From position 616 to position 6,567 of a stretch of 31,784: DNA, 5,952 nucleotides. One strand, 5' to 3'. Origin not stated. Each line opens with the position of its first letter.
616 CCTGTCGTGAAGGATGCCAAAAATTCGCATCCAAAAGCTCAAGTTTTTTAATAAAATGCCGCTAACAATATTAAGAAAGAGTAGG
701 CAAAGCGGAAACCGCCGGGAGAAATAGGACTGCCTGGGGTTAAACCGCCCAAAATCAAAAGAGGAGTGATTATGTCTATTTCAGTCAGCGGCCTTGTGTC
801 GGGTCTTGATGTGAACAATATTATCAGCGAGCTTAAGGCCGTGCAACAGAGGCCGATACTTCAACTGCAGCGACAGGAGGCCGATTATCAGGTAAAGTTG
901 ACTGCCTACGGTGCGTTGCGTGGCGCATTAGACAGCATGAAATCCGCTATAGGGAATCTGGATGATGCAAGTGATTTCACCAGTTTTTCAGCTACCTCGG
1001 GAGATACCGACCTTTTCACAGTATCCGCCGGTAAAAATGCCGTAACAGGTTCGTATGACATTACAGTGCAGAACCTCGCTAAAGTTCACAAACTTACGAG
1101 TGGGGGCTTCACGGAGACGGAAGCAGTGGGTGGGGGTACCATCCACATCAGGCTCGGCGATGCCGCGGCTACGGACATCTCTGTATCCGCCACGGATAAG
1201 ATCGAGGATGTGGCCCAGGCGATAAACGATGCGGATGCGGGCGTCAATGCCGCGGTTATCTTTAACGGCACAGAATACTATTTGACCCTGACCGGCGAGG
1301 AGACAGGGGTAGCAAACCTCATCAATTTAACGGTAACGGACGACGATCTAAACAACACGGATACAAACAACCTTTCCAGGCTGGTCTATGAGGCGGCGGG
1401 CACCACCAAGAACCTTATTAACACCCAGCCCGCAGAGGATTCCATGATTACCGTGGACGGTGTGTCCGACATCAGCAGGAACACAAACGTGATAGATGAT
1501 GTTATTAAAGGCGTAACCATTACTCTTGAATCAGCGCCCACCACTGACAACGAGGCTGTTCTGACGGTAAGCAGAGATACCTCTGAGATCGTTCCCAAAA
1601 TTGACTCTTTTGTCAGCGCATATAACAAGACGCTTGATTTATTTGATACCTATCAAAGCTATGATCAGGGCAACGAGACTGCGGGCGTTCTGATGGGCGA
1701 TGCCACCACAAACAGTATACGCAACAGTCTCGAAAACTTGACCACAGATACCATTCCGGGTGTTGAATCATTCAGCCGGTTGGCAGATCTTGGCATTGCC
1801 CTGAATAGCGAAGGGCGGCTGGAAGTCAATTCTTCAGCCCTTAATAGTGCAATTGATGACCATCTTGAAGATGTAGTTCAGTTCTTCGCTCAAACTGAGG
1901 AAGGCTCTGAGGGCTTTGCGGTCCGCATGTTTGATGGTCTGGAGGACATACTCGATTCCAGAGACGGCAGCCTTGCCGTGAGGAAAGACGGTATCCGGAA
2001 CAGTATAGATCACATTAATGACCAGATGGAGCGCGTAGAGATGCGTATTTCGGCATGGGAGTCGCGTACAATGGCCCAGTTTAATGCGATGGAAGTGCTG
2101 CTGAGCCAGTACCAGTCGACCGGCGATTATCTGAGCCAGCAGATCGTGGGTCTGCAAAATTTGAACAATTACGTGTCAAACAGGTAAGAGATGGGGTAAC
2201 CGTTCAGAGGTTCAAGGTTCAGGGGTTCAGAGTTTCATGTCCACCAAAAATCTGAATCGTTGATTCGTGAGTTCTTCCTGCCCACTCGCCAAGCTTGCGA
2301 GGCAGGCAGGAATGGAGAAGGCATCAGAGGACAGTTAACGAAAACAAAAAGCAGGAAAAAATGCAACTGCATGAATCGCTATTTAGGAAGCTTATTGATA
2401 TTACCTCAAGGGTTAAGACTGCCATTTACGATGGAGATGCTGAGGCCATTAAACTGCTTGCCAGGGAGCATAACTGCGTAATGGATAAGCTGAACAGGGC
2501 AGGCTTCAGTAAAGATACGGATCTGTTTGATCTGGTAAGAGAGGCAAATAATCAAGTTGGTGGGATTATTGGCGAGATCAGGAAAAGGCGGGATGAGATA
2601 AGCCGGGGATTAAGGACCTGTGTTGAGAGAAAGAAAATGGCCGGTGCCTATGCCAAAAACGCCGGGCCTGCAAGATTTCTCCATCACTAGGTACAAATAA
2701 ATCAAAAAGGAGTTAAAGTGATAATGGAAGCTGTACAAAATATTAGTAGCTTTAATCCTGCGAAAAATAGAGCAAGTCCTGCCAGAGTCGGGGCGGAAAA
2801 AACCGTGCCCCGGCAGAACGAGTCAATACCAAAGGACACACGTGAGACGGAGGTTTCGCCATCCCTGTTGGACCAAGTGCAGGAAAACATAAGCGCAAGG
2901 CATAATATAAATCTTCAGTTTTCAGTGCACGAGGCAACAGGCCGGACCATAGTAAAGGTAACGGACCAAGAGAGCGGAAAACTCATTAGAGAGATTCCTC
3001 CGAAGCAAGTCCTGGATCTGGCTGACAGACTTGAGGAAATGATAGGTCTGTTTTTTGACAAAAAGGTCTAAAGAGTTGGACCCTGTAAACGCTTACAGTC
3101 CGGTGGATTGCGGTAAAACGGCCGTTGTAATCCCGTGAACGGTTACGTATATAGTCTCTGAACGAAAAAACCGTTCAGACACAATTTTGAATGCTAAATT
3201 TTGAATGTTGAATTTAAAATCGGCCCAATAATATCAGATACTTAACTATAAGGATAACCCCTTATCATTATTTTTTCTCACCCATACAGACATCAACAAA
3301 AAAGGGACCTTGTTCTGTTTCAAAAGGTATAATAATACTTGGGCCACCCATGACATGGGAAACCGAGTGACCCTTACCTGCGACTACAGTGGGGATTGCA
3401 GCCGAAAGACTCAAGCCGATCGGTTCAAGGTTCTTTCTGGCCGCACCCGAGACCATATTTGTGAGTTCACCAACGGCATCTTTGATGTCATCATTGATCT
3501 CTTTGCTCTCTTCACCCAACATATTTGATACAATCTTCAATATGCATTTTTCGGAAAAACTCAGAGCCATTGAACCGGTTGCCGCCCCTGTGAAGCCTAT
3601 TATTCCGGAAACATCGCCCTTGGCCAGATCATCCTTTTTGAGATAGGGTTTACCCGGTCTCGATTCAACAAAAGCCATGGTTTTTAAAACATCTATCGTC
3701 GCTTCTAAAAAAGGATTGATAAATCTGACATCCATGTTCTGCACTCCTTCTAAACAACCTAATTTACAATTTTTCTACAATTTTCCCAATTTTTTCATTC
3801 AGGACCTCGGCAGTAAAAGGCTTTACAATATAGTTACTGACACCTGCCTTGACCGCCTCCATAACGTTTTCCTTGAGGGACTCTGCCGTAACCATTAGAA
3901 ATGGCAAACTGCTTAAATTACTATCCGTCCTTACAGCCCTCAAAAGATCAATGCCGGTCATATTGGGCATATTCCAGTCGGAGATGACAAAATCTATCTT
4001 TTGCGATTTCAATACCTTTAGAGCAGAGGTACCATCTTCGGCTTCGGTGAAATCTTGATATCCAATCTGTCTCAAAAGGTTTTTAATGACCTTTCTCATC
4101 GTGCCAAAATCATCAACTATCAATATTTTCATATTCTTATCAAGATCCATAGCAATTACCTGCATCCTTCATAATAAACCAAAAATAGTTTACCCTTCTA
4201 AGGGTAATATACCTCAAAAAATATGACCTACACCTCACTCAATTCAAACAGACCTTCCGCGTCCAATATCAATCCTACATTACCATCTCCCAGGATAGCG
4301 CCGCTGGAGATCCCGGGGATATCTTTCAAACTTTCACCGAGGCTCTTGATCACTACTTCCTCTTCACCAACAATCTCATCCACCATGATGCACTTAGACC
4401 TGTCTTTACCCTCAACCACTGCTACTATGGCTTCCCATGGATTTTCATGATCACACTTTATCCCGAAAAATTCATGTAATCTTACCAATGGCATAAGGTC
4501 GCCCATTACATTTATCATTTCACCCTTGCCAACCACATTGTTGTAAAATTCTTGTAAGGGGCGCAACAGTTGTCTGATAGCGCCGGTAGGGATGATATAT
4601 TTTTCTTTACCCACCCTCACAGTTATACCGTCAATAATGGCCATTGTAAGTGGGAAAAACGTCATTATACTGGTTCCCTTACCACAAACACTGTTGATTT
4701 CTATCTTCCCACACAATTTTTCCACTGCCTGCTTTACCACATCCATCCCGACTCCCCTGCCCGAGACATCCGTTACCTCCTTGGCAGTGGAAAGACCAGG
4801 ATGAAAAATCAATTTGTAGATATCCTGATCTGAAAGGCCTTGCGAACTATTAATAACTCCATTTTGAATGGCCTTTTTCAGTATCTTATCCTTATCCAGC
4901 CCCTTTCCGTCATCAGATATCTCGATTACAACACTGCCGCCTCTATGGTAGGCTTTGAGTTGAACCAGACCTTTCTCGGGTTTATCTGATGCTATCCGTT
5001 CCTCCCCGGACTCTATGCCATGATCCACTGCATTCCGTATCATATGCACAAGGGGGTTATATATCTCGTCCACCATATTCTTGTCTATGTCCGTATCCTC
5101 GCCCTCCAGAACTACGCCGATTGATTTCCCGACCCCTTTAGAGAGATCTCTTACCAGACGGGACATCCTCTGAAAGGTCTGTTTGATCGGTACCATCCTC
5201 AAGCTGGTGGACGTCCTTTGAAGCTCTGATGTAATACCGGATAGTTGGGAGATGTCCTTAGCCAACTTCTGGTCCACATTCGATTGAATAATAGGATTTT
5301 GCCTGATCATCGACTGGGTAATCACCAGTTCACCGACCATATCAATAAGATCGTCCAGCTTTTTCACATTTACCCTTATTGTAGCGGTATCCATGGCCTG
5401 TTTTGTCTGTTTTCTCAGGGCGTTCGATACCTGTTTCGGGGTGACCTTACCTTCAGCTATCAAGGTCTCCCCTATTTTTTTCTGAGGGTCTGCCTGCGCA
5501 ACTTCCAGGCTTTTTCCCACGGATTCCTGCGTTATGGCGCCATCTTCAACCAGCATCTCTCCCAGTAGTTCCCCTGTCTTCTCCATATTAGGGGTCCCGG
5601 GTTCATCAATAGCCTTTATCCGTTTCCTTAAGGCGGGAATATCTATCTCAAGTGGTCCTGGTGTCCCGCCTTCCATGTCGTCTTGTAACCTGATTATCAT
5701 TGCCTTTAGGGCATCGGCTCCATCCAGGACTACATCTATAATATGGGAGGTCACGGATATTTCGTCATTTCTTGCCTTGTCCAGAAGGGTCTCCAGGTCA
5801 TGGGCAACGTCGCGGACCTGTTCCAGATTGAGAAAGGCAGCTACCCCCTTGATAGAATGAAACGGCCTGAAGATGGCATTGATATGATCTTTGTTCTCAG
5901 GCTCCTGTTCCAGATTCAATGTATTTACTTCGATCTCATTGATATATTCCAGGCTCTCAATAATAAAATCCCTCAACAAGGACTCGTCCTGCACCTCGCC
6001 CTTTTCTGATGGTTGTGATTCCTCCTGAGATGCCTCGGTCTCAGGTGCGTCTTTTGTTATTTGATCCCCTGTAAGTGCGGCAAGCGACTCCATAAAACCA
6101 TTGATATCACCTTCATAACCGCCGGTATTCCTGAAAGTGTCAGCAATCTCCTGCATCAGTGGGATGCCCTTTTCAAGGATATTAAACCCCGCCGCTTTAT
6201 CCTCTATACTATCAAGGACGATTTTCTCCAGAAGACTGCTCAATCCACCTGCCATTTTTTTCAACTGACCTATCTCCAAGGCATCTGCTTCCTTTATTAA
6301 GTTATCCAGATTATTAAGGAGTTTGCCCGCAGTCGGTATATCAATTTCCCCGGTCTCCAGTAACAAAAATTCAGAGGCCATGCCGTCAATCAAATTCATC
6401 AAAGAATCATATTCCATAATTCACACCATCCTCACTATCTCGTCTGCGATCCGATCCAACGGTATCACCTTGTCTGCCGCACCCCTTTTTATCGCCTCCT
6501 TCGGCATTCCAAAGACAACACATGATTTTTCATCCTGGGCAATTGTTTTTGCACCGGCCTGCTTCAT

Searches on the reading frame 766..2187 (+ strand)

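Call 3: search_protein_families(library=pfam, proteins=[window:766-2187:+])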
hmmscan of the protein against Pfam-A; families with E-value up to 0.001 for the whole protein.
window:766-2187:+ (473 aa): 3 families
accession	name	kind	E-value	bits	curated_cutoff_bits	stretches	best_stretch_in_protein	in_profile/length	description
PF07195.17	FliD_C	-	1.6e-51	175.4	25.4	1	223-451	1-236/236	Flagellar hook-associated protein 2 C-terminus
PF02465.23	FliD_N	-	3.4e-25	88.9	24.8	1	12-108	1-97/97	Flagellar hook-associated protein 2 N-terminus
PF07196.18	Flagellin_IN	-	1.5e-06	28.7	22.7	1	125-165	1-44/55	Flagellin hook IN motif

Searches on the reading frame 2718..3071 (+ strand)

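Call 3: search_protein_families(library=pfam, proteins=[window:2718-3071:+])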
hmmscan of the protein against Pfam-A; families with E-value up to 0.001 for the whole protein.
window:2718-3071:+ (117 aa): 1 family
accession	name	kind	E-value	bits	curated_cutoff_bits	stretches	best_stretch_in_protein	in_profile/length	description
PF03646.20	FlaG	-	1.3e-22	80.2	23.8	1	33-115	16-101/101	FlaG protein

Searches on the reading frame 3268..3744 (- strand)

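Call 3: search_protein_families(library=pfam, proteins=[window:3268-3744:-])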
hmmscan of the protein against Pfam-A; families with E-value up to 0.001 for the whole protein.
window:3268-3744:- (158 aa): 2 families
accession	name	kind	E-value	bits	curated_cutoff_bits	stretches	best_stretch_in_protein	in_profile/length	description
PF13690.11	CheX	-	1.1e-28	99.6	27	1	45-142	1-94/94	Chemotaxis phosphatase CheX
PF19709.4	DUF6206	-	0.00088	19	30.4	0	48-107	163-222/271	Family of unknown function (DUF6206)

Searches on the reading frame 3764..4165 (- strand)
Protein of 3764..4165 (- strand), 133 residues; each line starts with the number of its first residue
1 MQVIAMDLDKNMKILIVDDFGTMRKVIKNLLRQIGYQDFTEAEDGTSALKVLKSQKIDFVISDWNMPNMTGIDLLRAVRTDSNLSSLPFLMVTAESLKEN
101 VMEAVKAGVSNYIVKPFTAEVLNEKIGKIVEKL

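Call 3: search_protein_families(library=pfam, proteins=[window:3764-4165:-])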
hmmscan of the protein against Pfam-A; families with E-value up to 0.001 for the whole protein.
window:3764-4165:- (133 aa): 1 family
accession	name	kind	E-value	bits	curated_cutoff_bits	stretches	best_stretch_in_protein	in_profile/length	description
PF00072.30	Response_reg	-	8.5e-29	100.4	30.2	1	14-126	1-110/111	Response regulator receiver domain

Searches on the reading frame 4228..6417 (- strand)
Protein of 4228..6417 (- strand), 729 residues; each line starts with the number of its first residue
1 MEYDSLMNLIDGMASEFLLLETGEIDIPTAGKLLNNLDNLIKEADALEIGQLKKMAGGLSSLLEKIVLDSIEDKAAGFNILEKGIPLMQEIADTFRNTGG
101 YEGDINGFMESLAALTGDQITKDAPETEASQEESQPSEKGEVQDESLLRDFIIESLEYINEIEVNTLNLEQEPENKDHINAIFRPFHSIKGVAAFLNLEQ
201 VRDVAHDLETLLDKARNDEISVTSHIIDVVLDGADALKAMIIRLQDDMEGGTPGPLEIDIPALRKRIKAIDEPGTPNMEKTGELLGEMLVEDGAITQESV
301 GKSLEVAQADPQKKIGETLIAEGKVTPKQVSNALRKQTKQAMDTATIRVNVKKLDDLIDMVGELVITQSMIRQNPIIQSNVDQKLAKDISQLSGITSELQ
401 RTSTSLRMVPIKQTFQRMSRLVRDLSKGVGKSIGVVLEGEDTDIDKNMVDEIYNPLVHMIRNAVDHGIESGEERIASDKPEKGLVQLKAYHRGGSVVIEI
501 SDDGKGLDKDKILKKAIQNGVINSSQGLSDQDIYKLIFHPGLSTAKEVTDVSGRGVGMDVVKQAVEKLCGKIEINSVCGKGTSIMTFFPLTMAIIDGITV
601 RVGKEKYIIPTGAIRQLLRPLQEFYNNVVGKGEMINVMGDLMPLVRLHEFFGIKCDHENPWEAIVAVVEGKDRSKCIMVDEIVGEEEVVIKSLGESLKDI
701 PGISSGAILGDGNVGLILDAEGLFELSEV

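Call 3: search_protein_families(library=pfam, proteins=[window:4228-6417:-])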
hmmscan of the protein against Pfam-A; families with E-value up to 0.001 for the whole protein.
window:4228-6417:- (729 aa): 4 families
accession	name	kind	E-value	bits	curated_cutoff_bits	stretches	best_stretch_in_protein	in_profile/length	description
PF01584.24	CheW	-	1.4e-21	77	23.5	1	597-725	2-135/138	CheW-like domain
PF02895.20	H-kinase_dim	-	7.8e-16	58.7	23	1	345-402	2-64/68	Signal transducing histidine kinase, homodimeric domain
PF02518.31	HATPase_c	-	1.6e-15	57.9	26.4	1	454-591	4-110/111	Histidine kinase-, DNA gyrase B-, and HSP90-like ATPase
PF01627.28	Hpt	-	7.2e-14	52.2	24.6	1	147-245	2-82/84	Hpt domain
